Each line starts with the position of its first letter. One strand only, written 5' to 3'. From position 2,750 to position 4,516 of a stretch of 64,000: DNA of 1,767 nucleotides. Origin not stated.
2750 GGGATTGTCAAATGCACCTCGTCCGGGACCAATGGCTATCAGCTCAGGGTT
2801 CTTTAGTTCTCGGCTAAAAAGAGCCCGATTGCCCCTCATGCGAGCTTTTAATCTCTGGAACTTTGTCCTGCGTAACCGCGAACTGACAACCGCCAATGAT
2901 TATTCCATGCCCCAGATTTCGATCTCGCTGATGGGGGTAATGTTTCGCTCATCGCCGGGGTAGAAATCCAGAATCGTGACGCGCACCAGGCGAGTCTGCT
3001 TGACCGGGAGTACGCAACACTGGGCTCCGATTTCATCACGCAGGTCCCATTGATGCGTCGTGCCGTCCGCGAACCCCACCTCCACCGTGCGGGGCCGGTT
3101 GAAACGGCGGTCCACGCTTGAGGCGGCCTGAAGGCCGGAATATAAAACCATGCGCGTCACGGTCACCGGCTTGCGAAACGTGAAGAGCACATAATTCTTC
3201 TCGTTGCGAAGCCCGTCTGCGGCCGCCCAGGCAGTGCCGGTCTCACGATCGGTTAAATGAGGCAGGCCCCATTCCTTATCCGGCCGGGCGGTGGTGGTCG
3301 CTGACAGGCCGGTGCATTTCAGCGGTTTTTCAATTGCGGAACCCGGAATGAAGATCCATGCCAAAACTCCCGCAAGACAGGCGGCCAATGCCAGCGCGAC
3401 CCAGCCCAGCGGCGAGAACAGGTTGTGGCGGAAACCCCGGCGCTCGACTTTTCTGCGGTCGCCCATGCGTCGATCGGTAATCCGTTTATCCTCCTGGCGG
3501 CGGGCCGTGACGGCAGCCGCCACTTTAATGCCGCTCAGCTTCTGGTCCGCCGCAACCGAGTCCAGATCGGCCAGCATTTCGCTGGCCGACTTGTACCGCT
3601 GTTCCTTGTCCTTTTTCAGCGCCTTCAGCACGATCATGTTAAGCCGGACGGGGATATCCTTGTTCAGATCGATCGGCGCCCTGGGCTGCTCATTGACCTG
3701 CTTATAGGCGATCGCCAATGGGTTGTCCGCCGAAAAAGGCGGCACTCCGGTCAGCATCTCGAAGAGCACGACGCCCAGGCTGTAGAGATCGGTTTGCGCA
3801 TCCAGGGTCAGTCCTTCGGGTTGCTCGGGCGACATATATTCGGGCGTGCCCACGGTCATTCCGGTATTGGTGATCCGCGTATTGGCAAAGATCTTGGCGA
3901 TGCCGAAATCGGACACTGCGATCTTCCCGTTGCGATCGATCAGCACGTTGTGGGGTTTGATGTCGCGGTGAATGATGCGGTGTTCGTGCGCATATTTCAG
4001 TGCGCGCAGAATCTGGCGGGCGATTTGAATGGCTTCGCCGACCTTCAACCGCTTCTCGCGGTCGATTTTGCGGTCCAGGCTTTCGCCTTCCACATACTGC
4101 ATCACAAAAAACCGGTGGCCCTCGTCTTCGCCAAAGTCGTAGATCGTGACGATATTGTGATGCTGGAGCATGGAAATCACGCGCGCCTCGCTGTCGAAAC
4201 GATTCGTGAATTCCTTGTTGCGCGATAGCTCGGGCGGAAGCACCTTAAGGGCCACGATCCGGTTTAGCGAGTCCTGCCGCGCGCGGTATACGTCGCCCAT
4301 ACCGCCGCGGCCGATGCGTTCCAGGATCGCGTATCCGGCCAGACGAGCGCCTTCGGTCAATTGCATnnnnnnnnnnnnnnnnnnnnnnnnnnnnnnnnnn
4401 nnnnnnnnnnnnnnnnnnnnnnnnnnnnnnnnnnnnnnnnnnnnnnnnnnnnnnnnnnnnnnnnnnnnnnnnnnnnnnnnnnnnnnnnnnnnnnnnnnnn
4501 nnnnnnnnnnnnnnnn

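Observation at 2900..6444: Eukaryotic-type Ser/Thr kinase with discoidin-like ectodomain adjacent to an FHA-FHA-ABC exporter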

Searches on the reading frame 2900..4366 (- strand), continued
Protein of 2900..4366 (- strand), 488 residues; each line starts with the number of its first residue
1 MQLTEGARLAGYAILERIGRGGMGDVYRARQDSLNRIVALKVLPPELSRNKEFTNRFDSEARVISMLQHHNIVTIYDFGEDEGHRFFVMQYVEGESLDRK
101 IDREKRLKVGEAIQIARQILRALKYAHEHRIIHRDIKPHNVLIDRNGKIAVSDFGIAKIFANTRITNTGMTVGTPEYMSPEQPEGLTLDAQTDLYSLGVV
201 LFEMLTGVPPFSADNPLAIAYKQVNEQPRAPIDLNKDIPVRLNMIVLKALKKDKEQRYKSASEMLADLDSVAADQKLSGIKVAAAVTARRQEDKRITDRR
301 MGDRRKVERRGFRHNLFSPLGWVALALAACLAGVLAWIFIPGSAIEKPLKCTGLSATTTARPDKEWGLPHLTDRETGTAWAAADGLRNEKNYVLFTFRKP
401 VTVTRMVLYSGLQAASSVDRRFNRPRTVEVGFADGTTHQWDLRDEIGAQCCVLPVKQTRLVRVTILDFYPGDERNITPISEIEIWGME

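Call 61: find_encoding_contigs(protein=P0131, flank=6000, max_places=1)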
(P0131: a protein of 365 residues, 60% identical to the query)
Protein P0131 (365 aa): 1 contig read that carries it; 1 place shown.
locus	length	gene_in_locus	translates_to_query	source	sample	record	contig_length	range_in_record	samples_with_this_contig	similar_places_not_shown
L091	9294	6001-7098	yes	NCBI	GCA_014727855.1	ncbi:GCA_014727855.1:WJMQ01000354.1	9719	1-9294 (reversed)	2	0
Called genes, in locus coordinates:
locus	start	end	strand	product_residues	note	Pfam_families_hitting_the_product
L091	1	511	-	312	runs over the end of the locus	PF13567:DUF4131, PF03772:Competence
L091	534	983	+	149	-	PF01740:STAS, PF13466:STAS_2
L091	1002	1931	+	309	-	PF00072:Response_reg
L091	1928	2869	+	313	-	PF00849:PseudoU_synth_2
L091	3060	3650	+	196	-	PF00625:Guanylate_kin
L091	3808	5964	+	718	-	PF00498:FHA, PF16697:Yop-YscD_cpl, PF00498:FHA, PF16697:Yop-YscD_cpl, PF00005:ABC_tran, PF13304:AAA_21 (weak), PF01061:ABC2_membrane, PF12698:ABC2_membrane_3, +1 more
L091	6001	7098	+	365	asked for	PF00069:Pkinase, PF07714:PK_Tyr_Ser-Thr, PF03109:ABC1 (faint)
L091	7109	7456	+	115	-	PF02021:UPF0102, PF01939:NucS_C (weak)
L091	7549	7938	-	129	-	-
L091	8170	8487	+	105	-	-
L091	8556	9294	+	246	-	?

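Call 70: search_protein_families(library=padloc, proteins=[window:2900-4366:-], max_evalue=0.001)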
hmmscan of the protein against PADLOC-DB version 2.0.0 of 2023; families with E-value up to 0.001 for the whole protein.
window:2900-4366:- (488 aa): 35 families (the best 25 are shown)
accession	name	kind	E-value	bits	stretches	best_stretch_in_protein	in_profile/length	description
PDLC04060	PD-T4-6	-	4.7e-106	353.6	1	11-278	9-276/486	-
PDLC04061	PD-T4-6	-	3.3e-100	335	1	11-289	17-301/510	-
PDLC04042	PD-T4-6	-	1.1e-95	318.6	1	10-278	9-279/292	-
PDLC04053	PD-T4-6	-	4.2e-94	313.5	1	5-291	4-293/311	-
PDLC04043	PD-T4-6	-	5e-87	290.8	1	11-296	16-305/452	-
PDLC04047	PD-T4-6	-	1.3e-85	285.4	1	8-287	8-288/327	-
PDLC04052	PD-T4-6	-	6.8e-85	284.1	1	6-322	4-332/496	-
PDLC04048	PD-T4-6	-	1e-84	282.9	1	12-281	12-282/354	-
PDLC04040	PD-T4-6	-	6.2e-84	280.7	1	18-280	2-274/547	-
PDLC04054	PD-T4-6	-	8e-83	276.7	1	1-276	1-278/347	-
PDLC04057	PD-T4-6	-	1e-82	276.5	1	12-279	10-278/443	-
PDLC04138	mad6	-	1.6e-80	269.8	1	11-289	52-331/659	mads_6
PDLC04039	PD-T4-6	-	2.5e-79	265.4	1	5-276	9-280/458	-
PDLC04041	PD-T4-6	-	3.8e-71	238.6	1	3-275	21-297/443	-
PDLC04064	PD-T4-6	-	9e-65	217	1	9-275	19-284/369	-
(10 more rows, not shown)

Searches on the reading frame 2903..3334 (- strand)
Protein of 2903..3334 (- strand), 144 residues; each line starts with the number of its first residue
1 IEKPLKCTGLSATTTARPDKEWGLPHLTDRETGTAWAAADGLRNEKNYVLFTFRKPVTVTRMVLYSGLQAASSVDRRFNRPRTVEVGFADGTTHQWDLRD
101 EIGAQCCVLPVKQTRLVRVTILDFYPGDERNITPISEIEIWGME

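Call 30: predict_structure(alignment_id=A2)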
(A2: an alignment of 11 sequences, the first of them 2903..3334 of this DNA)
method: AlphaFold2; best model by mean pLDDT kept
length: 144 residues; sequences in the alignment: 11
mean_pLDDT: 74.4   pTM: 0.73
mean pLDDT of the five models: 74.4, 73.7, 73.4, 67.9, 67.2
residues with pLDDT >= 90: 39; 70-90: 49; 50-70: 37; < 50: 19
segments of 3 or more residues with pLDDT < 50: 15-30
pLDDT, mean of each block of 10 residues (from residue 1): 72 49 46 52 65 89 77 66 92 94 88 90 81 77 82
secondary structure, 60 per line:
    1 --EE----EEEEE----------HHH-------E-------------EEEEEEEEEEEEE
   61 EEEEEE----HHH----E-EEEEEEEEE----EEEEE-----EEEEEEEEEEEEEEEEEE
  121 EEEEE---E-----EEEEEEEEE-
elements in order: E9-13 E48-66 E80-88 E93-97 E103-125 E135-143

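Call 31: search_protein_representatives(protein=window:2903-3334:-)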
Query: 144 residues. Proteins with E-value up to 0.001 (for the whole library): 411; up to 1e-10: 16; up to 1e-30: 2. The best 150 are listed.
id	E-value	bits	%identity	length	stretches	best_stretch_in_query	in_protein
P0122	2.2e-93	325.7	100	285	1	1-144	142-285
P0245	1.1e-43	164.6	55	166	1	2-143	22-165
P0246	3.6e-22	94.7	29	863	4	26-138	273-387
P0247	1.1e-14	70.4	45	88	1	58-143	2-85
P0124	6.6e-14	67.9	32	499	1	7-143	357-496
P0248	2.2e-13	66.2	29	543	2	21-125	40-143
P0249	2.4e-13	66.1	28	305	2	4-141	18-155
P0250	3.7e-13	65.5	29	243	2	15-127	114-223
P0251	4.5e-13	65.2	27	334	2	20-139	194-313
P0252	1.0e-12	64.1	25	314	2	3-140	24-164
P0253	4.3e-12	62.0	28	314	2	19-141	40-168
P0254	2.6e-11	59.5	33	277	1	26-144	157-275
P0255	2.7e-11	59.5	25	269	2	54-141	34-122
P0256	3.6e-11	59.1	25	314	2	27-141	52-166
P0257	5.9e-11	58.4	25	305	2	20-140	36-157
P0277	1.1e-08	51.0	30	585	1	21-142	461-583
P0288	5.0e-08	48.9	28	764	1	26-143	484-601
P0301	1.3e-07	47.5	35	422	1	10-131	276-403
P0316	6.3e-07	45.3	34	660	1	8-139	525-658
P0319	8.0e-07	45.0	30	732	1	26-141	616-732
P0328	1.4e-06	44.2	33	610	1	27-140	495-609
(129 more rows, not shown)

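Call 35: search_protein_families(library=pfam, proteins=[P0301, P0319, P0328, P0316, P0288, P0246, P0249, P0251, P0254, P0277], max_evalue=0.001)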
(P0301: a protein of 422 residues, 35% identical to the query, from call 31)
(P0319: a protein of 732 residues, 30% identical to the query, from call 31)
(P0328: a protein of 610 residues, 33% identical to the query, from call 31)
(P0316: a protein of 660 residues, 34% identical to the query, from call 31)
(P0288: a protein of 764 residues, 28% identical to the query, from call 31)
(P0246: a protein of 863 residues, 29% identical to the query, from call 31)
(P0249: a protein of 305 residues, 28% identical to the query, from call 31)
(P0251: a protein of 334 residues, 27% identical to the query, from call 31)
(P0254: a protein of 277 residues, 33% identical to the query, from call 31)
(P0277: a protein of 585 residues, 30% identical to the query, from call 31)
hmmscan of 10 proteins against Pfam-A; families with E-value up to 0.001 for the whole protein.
P0301 (422 aa): 4 families
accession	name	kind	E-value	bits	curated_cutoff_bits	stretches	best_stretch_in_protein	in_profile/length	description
PF00069.31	Pkinase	-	2.4e-30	106.3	31.7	1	8-112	102-204/263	Protein kinase domain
PF25302.1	NADase_transloc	-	9.1e-20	71.8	27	1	275-416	9-144/146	NAD glycohydrolase translocation F5/8 type C domain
PF07714.23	PK_Tyr_Ser-Thr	-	1.9e-17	63.9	23.1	1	6-108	104-208/258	Protein tyrosine and serine/threonine kinase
PF00754.31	F5_F8_type_C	-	6.6e-06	26.7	28.2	1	278-396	4-115/127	F5/8 type C domain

P0319 (732 aa): 4 families
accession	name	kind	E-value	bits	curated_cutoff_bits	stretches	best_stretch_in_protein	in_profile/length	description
PF25302.1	NADase_transloc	-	8.3e-32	110.8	27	1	597-730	8-144/146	NAD glycohydrolase translocation F5/8 type C domain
PF00069.31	Pkinase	-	7.9e-31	107.8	31.7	1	66-245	42-199/263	Protein kinase domain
PF07714.23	PK_Tyr_Ser-Thr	-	1.8e-22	80.3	23.1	1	63-288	28-248/258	Protein tyrosine and serine/threonine kinase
PF00754.31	F5_F8_type_C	-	0.00012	22.6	28.2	1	601-714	4-114/127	F5/8 type C domain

P0328 (610 aa): 9 families
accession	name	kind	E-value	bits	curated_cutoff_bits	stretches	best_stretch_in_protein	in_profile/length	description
PF25302.1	NADase_transloc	-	8.2e-33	114.1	27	1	472-608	6-144/146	NAD glycohydrolase translocation F5/8 type C domain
PF00069.31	Pkinase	-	3.2e-24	86.2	31.7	1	104-263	41-198/263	Protein kinase domain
PF07714.23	PK_Tyr_Ser-Thr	-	3.6e-14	53.2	23.1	1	103-269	43-212/258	Protein tyrosine and serine/threonine kinase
PF13248.11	Zn_ribbon_3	-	6.7e-06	25.8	27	1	365-389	2-26/26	zinc-ribbon domain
PF12773.13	DZR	-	7.1e-05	23.3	27.3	0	365-386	24-45/45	Double zinc ribbon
PF10571.15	UPF0547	-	0.00012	22.6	29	1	366-390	1-25/26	Uncharacterised protein family UPF0547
PF13240.11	Zn_Ribbon_1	-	0.00021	21.4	25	1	368-388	2-22/23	zinc-ribbon domain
PF14531.12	Kinase-like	-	0.00029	20.6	25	1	147-237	130-217/289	Kinase-like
PF00754.31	F5_F8_type_C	-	0.00091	19.8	28.2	0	484-592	6-114/127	F5/8 type C domain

P0316 (660 aa): 8 families
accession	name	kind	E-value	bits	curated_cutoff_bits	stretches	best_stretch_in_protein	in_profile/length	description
PF00069.31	Pkinase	-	2.1e-36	126.1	31.7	1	14-290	2-256/263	Protein kinase domain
PF25302.1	NADase_transloc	-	7.4e-28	98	27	1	524-659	7-145/146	NAD glycohydrolase translocation F5/8 type C domain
PF07714.23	PK_Tyr_Ser-Thr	-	2.2e-25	89.9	23.1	1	16-287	4-250/258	Protein tyrosine and serine/threonine kinase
PF00754.31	F5_F8_type_C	-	1.5e-07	32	28.2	1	527-646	2-118/127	F5/8 type C domain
PF13428.12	TPR_14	-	4e-05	24.3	23.5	0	411-447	3-39/44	Tetratricopeptide repeat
PF24135.1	DUF7402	-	0.0001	22.8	27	1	526-647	7-122/133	Domain of unknown function (DUF7402)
PF14531.12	Kinase-like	-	0.00012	21.9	25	1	119-226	126-244/289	Kinase-like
PF17667.7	Pkinase_fungal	-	0.00059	19.1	24.1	1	152-226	304-386/387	Fungal protein kinase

P0288 (764 aa): 5 families
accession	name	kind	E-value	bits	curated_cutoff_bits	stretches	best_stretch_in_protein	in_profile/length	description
PF25302.1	NADase_transloc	-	4.1e-26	92.4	27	1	458-598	7-145/146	NAD glycohydrolase translocation F5/8 type C domain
PF00069.31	Pkinase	-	6.4e-15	55.7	31.7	1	181-327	111-258/263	Protein kinase domain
PF07714.23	PK_Tyr_Ser-Thr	-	4.2e-08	33.3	23.1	1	182-323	116-251/258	Protein tyrosine and serine/threonine kinase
PF08239.17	SH3_3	-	5.1e-07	30.2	27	1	703-752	2-51/54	Bacterial SH3 domain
PF06347.19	SH3_4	-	9.3e-06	25.8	24.1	1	703-749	4-49/56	Bacterial SH3 domain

P0246 (863 aa): 7 families
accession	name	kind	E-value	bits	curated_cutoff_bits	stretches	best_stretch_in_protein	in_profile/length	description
PF25302.1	NADase_transloc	-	2.3e-96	320.2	27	4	406-544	10-146/146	NAD glycohydrolase translocation F5/8 type C domain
PF00754.31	F5_F8_type_C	-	1.8e-44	151.4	28.2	4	407-534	3-122/127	F5/8 type C domain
PF22633.2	F5_F8_type_C_2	-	3.9e-24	85.5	27.8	3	588-640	1-43/91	NedA-like, galactose-binding domain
PF24135.1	DUF7402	-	8.6e-22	78.1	27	3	569-692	7-121/133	Domain of unknown function (DUF7402)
PF24607.1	CBM_AftD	-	5.6e-14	52.4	27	0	567-688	3-112/149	Arabinofuranosyltransferase D, third carbohydrate binding module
PF03734.19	YkuD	-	2.8e-11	44.6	23.4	1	70-188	17-144/146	L,D-transpeptidase catalytic domain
PF01834.22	XRCC1_N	-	0.00072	20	21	0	581-628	16-63/148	XRCC1 N terminal domain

P0249 (305 aa): 4 families
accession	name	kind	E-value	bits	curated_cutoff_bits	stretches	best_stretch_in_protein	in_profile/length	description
PF25302.1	NADase_transloc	-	1.7e-46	158.5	27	2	165-303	7-145/146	NAD glycohydrolase translocation F5/8 type C domain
PF00754.31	F5_F8_type_C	-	1.2e-17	64.7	28.2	2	26-136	4-113/127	F5/8 type C domain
PF24135.1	DUF7402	-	1.2e-11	45.2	27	1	164-301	4-130/133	Domain of unknown function (DUF7402)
PF22633.2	F5_F8_type_C_2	-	6.2e-09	36.8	27.8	1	41-119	1-71/91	NedA-like, galactose-binding domain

P0251 (334 aa): 2 families
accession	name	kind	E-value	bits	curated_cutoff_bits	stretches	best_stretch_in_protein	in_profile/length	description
PF25302.1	NADase_transloc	-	3.4e-48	164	27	2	182-313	10-144/146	NAD glycohydrolase translocation F5/8 type C domain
PF00754.31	F5_F8_type_C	-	4.5e-15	56.3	28.2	2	35-154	2-117/127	F5/8 type C domain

P0254 (277 aa): 2 families
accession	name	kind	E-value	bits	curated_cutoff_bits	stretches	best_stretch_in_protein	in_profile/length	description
PF25302.1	NADase_transloc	-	4.8e-24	85.7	27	1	131-271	7-145/146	NAD glycohydrolase translocation F5/8 type C domain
PF24135.1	DUF7402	-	3.6e-05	24.3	27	1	128-272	2-133/133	Domain of unknown function (DUF7402)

P0277 (585 aa): 3 families
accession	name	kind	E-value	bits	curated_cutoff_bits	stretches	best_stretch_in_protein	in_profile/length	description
PF25302.1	NADase_transloc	-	4.7e-28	98.7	27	1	440-581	2-145/146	NAD glycohydrolase translocation F5/8 type C domain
PF00754.31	F5_F8_type_C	-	8.6e-09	36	28.2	1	448-568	2-118/127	F5/8 type C domain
PF24607.1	CBM_AftD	-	0.0002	21.4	27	1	462-566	17-114/149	Arabinofuranosyltransferase D, third carbohydrate binding module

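Call 36: fold_search(model_id=the predicted structure, library=pdb)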
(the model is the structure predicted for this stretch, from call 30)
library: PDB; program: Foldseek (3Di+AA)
matches with E <= 10: 1311; with E <= 0.001: 86
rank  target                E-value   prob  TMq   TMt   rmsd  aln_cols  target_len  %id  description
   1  8tar_L                8.5e-06  1.00  0.65  0.53   4.7       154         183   18  APC/C-CDH1-UBE2C-Ubiquitin-CyclinB-NTD (released 2023-09-27)
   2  9gaw_L                1.8e-05  1.00  0.65  0.54   4.5       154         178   18  High-resolution structure of the Anaphase-promoting complex/cyclosome (APC/C) bound to co-activator Cdh1 (released 2024-08-14)
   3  5l9t_L                2.6e-05  1.00  0.68  0.59   4.2       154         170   18  Model of human Anaphase-promoting complex/Cyclosome (APC/C-CDH1) with E2 UBE2S poised for polyubiquitination where UBE (released 2016-10-26)
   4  5khr_L                2.6e-05  1.00  0.66  0.56   4.4       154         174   19  Model of human Anaphase-promoting complex/Cyclosome complex (APC15 deletion mutant) in complex with the E2 UBE2C/UBCH1 (released 2016-08-24)
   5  4ui9_L                4.2e-05  1.00  0.67  0.55   4.3       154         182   18  Atomic structure of the human Anaphase-Promoting Complex (released 2015-06-17)
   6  3nng_A                4.2e-05  1.00  0.62  0.59   5.1       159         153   16  Crystal structure of the F5/8 type C domain of Q5LFR2_BACFN protein from Bacteroides fragilis. Northeast Structural Ge (released 2010-08-18)
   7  5l9u_L                4.4e-05  1.00  0.68  0.57   4.2       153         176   18  Model of human Anaphase-promoting complex/Cyclosome (APC/C-CDH1) with a cross linked Ubiquitin variant-substrate-UBE2C (released 2016-09-14)
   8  5g04_L                5.7e-05  1.00  0.65  0.53   4.5       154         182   19  Structure of the human APC-Cdc20-Hsl1 complex (released 2016-05-25)
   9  6q6g_L                6.1e-05  1.00  0.66  0.54   4.7       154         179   18  Cryo-EM structure of the APC/C-Cdc20-Cdk2-cyclinA2-Cks2 complex, the D1 box class (released 2019-09-11)
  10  1jhj                  6.4e-05  1.00  0.66  0.60   4.2       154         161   17  Crystal structure of the APC10/Doc1 subunit of the human anaphase-promoting complex (released 2001-10-24)
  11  5khu_L                6.7e-05  1.00  0.62  0.55   5.0       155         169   15  Model of human Anaphase-promoting complex/Cyclosome (APC15 deletion mutant), in complex with the Mitotic checkpoint co (released 2016-09-07)
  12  4uap_A                6.7e-05  1.00  0.55  0.53   6.2       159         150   18  X-ray structure of GH31 CBM32-2 bound to GalNAc (released 2015-10-07)
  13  9eou_A                9.2e-05  1.00  0.59  0.30   5.5       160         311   14  Crystal Structure of the b1b2 domains from Human Neuropilin-1 in complex with a peptide. (released 2024-06-26)
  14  2orx                  1.1e-04  1.00  0.53  0.28   6.6       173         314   14  Structural Basis for Ligand Binding and Heparin Mediated Activation of Neuropilin (released 2007-04-03)
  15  4uap_B                1.3e-04  1.00  0.53  0.52   6.3       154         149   16  X-ray structure of GH31 CBM32-2 bound to GalNAc (released 2015-10-07)
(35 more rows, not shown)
